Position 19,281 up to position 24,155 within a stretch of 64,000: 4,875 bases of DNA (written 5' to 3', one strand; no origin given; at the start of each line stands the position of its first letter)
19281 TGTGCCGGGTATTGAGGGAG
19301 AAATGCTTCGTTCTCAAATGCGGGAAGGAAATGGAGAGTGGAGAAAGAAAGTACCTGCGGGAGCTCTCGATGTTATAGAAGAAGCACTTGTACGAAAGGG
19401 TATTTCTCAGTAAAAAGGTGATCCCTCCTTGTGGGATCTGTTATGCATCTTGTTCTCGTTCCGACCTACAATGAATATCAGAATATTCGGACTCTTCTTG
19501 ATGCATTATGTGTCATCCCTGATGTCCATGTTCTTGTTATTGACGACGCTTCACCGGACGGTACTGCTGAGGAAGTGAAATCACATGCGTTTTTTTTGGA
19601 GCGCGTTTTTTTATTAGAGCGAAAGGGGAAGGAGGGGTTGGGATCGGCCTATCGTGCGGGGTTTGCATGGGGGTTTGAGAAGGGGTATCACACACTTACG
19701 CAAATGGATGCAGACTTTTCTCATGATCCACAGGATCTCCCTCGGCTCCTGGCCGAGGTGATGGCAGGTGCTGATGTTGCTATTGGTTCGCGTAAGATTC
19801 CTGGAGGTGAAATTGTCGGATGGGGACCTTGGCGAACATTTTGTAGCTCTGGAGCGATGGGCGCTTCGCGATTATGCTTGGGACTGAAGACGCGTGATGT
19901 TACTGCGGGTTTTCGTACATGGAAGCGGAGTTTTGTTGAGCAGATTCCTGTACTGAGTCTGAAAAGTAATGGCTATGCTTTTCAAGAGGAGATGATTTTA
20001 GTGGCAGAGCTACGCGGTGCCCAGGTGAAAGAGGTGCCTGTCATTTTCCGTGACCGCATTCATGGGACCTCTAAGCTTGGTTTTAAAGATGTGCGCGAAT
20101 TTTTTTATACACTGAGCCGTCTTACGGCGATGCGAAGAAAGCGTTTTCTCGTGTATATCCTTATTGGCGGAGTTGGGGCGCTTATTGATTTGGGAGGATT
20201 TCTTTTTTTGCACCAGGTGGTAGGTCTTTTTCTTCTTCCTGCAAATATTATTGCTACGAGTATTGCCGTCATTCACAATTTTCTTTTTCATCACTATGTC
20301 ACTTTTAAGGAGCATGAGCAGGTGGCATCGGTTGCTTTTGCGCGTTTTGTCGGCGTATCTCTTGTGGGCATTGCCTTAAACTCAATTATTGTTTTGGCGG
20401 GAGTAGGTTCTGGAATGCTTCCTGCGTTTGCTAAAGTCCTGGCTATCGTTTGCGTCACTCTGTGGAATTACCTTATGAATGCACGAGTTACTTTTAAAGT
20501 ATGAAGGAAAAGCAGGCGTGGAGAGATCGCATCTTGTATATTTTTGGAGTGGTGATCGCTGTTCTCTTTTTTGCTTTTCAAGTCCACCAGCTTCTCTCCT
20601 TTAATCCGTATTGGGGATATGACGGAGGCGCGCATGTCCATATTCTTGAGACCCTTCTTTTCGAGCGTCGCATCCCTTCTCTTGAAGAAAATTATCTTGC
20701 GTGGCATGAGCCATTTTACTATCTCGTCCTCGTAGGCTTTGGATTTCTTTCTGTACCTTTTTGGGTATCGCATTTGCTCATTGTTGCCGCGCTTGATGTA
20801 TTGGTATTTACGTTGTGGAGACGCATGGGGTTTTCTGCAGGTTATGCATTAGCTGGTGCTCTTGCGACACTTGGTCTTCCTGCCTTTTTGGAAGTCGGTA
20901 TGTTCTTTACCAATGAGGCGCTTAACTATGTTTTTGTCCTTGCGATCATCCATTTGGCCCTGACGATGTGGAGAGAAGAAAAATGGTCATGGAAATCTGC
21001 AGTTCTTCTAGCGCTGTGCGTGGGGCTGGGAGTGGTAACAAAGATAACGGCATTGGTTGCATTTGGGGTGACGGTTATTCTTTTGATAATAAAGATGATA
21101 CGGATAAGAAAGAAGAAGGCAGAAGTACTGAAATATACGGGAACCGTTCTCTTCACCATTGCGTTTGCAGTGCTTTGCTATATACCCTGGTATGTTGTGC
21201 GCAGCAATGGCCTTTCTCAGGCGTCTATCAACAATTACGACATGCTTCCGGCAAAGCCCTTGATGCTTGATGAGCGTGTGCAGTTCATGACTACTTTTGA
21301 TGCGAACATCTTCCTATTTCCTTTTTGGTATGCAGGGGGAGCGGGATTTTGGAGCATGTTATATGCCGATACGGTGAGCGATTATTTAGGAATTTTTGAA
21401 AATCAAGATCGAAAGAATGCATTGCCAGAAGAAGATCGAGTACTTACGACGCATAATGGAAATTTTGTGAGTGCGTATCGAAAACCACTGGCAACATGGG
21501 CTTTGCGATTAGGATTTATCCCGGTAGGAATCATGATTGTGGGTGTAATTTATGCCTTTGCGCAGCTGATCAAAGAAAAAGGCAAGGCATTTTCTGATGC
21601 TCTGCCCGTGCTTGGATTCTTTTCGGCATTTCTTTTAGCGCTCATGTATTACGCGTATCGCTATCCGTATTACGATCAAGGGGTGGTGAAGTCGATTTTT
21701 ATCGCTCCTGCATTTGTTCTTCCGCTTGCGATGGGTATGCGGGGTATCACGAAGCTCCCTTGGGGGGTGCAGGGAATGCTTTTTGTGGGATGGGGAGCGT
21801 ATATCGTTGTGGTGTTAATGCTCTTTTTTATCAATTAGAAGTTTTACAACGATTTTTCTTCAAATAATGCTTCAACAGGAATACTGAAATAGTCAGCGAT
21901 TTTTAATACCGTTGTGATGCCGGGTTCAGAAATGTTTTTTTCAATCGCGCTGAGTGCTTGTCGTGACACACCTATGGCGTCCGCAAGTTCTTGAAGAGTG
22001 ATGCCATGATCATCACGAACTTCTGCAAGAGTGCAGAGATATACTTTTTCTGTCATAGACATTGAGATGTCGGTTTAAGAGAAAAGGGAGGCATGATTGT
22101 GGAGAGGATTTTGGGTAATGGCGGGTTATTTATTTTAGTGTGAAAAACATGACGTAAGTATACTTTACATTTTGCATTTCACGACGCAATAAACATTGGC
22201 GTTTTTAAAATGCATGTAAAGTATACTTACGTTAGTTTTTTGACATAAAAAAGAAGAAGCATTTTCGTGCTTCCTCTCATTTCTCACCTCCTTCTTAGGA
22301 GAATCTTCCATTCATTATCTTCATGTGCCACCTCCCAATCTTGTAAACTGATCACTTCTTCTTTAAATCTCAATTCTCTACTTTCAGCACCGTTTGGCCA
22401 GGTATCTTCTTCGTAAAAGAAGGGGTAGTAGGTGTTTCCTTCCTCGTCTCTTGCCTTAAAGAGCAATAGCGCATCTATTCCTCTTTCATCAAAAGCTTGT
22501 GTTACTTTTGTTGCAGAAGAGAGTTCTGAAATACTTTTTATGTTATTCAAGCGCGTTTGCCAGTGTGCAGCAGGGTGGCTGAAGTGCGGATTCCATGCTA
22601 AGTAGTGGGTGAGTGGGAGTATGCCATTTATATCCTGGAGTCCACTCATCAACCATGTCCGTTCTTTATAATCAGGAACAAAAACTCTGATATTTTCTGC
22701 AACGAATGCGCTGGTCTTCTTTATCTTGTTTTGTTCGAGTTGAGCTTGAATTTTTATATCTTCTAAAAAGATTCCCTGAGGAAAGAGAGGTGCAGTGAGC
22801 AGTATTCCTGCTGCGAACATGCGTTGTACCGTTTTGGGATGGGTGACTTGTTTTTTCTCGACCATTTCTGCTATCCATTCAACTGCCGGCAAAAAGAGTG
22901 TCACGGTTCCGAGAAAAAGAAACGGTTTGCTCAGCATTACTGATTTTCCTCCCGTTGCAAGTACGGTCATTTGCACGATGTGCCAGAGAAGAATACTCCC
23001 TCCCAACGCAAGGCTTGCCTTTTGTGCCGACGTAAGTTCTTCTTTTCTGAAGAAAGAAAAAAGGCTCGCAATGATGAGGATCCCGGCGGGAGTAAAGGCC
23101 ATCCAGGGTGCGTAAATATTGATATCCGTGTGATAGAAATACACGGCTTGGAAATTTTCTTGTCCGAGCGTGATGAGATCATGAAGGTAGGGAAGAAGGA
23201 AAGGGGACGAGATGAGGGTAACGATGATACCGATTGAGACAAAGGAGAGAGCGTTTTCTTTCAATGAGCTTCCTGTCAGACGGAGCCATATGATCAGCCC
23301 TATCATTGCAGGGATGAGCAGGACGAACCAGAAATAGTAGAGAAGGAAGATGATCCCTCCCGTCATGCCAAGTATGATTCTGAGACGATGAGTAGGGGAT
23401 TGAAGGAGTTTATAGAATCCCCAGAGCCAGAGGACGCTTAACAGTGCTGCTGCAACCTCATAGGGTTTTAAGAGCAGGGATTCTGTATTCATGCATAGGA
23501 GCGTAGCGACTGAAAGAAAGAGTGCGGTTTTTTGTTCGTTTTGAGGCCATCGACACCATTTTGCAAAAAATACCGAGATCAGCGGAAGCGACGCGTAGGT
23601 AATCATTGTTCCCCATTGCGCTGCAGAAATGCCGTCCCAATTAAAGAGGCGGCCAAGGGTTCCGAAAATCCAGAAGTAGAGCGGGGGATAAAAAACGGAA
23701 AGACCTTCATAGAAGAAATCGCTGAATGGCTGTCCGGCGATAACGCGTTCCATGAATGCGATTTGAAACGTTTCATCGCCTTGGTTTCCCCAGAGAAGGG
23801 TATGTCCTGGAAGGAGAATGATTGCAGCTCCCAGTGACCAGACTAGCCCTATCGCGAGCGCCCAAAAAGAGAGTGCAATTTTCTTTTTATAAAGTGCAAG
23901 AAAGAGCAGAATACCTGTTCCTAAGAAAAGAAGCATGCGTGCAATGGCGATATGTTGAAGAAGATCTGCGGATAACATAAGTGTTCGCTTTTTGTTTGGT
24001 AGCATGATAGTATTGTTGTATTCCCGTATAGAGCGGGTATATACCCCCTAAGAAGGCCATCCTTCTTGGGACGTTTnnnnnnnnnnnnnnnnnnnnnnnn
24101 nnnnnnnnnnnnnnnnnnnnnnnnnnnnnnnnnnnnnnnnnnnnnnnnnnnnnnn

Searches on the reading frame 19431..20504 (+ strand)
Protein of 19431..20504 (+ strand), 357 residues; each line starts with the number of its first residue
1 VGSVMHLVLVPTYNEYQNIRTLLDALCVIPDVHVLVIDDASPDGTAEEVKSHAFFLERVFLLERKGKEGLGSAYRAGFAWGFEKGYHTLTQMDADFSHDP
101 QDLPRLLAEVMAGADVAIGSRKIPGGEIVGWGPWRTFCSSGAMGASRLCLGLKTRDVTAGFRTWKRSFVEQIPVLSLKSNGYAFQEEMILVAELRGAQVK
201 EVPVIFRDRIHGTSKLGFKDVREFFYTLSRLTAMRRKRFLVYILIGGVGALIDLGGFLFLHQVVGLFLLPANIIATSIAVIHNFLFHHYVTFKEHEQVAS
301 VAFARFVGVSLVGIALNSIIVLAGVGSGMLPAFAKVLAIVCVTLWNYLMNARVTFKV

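Call 93: search_protein_families(library=pfam, proteins=[window:19431-20504:+], max_evalue=0.00001)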
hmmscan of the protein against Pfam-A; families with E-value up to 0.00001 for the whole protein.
window:19431-20504:+ (357 aa): 2 families
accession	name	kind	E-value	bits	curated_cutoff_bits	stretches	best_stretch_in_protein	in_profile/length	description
PF00535.33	Glycos_transf_2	-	9.1e-24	84.7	23.3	1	8-169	2-164/168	Glycosyl transferase family 2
PF04138.20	GtrA_DPMS_TM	-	2.3e-20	73.4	26.1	1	242-355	2-117/117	GtrA/DPMS, transmembrane domain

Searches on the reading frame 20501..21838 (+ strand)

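Call 93: search_protein_families(library=pfam, proteins=[window:20501-21838:+], max_evalue=0.00001)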
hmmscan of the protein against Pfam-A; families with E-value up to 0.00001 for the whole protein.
window:20501-21838:+ (445 aa): 1 family
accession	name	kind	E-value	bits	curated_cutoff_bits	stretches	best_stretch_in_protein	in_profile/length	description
PF13231.12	PMT_2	-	7.3e-07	30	26.1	1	87-224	21-157/160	Dolichyl-phosphate-mannose-protein mannosyltransferase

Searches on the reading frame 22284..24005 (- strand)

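Call 93: search_protein_families(library=pfam, proteins=[window:22284-24005:-], max_evalue=0.00001)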
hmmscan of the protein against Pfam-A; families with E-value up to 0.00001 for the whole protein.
window:22284-24005:- (573 aa): 1 family
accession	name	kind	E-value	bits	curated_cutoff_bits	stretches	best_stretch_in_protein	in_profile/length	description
PF12250.14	AftA_N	-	2.9e-08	33.4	26.7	1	50-351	71-368/429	Arabinofuranosyltransferase N terminal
